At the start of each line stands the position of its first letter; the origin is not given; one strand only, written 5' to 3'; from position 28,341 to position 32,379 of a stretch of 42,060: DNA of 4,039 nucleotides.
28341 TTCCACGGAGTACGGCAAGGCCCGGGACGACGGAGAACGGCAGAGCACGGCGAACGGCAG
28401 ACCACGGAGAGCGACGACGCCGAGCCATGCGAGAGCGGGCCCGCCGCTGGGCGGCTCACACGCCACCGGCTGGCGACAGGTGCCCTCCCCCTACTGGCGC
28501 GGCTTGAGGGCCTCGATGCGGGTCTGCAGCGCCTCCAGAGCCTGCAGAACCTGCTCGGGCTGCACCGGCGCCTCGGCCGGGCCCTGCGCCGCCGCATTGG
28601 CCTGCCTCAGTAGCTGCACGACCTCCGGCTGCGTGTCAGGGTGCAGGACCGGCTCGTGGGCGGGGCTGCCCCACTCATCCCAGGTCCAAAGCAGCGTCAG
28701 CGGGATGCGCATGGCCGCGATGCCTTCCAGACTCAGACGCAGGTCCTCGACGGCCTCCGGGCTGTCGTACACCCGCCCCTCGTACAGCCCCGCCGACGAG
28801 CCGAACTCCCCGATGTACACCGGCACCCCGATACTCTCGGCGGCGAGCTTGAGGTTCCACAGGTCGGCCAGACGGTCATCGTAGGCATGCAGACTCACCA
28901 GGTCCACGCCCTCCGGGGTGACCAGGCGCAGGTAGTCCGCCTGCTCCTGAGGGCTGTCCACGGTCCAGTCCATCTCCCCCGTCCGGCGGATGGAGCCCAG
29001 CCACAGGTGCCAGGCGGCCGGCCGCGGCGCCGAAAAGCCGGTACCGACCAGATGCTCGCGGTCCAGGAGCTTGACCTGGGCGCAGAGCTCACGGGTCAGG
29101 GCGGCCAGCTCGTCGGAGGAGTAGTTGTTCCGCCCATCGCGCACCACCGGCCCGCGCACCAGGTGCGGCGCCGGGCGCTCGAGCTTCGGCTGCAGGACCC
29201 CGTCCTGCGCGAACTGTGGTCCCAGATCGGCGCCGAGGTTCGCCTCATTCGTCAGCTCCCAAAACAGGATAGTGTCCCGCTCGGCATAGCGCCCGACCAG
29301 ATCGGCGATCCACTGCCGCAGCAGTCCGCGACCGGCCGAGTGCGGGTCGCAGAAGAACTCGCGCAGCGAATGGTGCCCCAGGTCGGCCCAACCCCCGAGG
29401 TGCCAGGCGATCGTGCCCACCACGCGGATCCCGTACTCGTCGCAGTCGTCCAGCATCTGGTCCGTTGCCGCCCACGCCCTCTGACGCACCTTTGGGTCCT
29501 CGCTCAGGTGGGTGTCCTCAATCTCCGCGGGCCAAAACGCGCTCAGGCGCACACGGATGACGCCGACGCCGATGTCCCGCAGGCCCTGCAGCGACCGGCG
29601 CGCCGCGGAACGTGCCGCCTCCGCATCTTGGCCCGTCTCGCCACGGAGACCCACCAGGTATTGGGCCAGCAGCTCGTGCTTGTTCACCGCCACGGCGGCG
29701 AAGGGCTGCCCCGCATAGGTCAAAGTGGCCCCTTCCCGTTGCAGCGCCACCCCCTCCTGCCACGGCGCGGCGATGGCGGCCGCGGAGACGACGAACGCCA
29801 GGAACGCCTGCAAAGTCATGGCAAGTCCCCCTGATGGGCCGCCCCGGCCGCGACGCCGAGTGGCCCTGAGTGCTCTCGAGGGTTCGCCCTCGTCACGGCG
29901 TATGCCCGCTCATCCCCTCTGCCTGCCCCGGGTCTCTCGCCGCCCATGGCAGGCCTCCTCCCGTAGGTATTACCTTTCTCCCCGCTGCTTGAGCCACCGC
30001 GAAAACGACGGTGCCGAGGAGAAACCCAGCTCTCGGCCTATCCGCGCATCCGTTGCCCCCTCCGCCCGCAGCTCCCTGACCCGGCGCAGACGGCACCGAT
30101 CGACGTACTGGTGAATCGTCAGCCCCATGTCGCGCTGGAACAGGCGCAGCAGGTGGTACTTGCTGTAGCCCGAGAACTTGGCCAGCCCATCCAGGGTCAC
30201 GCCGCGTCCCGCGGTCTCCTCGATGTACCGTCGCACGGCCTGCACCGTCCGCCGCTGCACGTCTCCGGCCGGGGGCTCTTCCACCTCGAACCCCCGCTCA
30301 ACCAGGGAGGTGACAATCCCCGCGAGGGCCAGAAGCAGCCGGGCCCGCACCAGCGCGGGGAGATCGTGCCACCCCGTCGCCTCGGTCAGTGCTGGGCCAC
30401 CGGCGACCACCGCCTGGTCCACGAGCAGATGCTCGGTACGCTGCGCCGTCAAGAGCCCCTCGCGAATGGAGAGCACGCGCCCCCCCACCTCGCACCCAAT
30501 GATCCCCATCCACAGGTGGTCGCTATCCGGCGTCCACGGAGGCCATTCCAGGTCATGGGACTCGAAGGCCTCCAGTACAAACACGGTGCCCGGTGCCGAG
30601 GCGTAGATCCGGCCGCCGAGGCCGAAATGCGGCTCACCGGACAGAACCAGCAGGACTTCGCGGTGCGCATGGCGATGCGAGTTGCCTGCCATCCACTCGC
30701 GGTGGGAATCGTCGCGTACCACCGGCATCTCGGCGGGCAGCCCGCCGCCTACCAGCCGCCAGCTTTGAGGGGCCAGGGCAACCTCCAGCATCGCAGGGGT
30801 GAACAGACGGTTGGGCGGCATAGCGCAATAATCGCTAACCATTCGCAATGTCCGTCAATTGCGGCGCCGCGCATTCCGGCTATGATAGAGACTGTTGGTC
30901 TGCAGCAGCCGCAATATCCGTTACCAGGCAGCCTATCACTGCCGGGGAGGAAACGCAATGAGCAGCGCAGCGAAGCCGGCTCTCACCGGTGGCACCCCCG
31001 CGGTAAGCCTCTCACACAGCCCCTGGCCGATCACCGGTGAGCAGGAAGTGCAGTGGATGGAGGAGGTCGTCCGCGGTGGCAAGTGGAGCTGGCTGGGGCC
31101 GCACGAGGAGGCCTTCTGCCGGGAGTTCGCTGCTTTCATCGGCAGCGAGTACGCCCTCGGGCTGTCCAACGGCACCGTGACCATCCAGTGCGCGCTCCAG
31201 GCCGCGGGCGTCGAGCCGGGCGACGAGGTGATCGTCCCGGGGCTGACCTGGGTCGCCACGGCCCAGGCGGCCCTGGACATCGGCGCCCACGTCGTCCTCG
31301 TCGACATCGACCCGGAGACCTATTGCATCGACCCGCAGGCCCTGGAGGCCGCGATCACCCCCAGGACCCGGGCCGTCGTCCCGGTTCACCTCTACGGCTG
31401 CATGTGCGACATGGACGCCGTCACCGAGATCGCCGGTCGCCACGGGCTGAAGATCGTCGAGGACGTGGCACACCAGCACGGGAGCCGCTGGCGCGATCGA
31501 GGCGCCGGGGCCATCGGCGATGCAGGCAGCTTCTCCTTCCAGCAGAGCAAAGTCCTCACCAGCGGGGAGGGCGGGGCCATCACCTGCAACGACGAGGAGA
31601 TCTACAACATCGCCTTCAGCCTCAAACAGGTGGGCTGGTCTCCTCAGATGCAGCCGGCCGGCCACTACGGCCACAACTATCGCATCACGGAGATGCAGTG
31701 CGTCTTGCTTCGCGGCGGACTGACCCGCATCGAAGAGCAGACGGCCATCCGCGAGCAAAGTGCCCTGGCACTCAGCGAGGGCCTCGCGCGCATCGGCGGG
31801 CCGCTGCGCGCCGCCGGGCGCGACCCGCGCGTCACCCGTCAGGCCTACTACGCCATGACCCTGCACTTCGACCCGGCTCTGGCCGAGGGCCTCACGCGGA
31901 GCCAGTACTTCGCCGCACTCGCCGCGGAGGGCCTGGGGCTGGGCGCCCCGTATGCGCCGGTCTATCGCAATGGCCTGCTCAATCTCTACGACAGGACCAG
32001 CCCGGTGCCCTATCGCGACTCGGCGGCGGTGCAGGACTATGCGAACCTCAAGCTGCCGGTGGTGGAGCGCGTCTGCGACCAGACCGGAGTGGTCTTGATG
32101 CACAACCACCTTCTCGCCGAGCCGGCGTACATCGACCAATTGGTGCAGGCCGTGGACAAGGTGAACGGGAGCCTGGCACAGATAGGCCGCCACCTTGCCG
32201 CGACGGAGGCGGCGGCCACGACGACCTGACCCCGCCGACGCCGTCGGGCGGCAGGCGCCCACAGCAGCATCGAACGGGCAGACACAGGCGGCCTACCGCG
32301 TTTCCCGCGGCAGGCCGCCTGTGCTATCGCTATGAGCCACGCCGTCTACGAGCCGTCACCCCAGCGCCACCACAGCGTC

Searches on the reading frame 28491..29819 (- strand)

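Call 18: search_protein_families(library=pfam, proteins=[window:28491-29819:-], max_evalue=0.001)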
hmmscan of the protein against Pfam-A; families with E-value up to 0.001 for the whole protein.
window:28491-29819:- (442 aa): 1 family
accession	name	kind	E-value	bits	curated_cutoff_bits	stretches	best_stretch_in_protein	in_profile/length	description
PF00150.24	Cellulase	-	0.00018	21.5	23.5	0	77-195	27-132/272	Cellulase (glycosyl hydrolase family 5)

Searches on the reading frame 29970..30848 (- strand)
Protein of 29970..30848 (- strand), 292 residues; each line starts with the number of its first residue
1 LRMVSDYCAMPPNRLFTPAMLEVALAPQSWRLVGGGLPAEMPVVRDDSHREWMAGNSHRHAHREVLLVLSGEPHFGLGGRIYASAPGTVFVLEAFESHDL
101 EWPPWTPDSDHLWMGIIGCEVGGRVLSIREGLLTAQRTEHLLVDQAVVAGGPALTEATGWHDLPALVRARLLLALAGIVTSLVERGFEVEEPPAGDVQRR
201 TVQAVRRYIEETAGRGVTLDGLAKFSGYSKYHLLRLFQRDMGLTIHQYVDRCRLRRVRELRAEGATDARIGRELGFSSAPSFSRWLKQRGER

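Call 18: search_protein_families(library=pfam, proteins=[window:29970-30848:-], max_evalue=0.001)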
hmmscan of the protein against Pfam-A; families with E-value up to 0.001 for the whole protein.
window:29970-30848:- (292 aa): 3 families
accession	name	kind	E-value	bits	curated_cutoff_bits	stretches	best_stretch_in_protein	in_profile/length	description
PF12833.13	HTH_18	-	3.9e-13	49.9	33.6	1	222-288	1-68/80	Helix-turn-helix domain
PF00165.29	HTH_AraC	-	2.5e-06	27.9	26.6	1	214-249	6-41/42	Bacterial regulatory helix-turn-helix proteins, AraC family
PF07883.17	Cupin_2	-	5.4e-05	23.3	27.2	1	56-101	12-57/70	Cupin domain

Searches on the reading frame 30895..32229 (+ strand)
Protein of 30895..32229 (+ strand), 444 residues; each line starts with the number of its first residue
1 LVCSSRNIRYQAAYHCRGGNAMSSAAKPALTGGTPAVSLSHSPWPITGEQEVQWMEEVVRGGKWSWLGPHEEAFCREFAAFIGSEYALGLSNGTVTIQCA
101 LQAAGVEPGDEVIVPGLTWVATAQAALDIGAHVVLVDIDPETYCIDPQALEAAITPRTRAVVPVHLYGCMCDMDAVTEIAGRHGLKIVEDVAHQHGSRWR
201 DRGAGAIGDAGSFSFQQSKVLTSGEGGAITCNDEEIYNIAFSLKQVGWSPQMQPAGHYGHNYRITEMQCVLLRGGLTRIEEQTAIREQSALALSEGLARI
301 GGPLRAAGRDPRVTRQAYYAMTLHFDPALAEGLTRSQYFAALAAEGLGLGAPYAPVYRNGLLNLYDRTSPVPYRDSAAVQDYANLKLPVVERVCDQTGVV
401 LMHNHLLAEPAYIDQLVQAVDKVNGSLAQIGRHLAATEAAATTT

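Call 18: search_protein_families(library=pfam, proteins=[window:30895-32229:+], max_evalue=0.001)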
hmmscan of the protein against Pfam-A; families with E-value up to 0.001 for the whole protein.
window:30895-32229:+ (444 aa): 2 families
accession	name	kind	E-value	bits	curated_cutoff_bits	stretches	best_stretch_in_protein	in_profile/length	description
PF01041.23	DegT_DnrJ_EryC1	-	1.3e-91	307.9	19.8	1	47-393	3-347/360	DegT/DnrJ/EryC1/StrS aminotransferase family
PF00155.27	Aminotran_1_2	-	8.2e-08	32.3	19.7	1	71-197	44-192/361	Aminotransferase class I and II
